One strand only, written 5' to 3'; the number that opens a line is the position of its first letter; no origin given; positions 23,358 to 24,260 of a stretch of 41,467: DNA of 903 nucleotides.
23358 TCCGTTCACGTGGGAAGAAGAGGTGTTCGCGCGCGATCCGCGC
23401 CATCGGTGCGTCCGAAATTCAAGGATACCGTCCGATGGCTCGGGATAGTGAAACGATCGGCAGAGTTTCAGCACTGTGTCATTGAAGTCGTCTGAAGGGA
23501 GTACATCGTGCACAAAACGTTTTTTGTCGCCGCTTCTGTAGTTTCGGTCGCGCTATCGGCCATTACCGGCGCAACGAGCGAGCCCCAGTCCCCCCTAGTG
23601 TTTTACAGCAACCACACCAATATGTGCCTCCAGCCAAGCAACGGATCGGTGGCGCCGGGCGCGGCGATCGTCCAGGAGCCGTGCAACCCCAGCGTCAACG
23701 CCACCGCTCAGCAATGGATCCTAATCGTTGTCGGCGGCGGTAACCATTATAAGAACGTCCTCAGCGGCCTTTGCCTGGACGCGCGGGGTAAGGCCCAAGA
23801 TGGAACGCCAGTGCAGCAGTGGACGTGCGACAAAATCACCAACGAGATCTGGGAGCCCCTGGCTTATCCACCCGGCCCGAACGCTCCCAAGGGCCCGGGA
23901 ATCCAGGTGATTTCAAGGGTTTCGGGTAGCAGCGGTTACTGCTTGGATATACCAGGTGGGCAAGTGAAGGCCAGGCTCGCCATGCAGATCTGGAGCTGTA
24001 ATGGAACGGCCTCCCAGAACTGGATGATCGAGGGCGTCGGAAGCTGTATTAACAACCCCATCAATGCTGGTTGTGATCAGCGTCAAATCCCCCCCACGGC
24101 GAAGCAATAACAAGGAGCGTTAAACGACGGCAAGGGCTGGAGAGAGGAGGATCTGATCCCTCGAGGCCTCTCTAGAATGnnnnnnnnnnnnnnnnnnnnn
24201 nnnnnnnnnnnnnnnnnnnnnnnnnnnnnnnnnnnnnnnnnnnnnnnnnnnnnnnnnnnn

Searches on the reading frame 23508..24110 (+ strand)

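Call 11: search_protein_families(library=pfam, proteins=[window:23508-24110:+], max_evalue=0.01)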
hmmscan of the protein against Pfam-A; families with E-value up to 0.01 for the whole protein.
window:23508-24110:+ (200 aa): 2 families
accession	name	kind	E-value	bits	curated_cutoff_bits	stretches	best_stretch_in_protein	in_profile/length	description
PF14200.12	RicinB_lectin_2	-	2.6e-24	86.2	25.6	3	33-105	18-89/89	Ricin-type beta-trefoil lectin domain-like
PF00652.28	Ricin_B_lectin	-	5.6e-18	65.8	29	2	34-116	7-83/126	Ricin-type beta-trefoil lectin domain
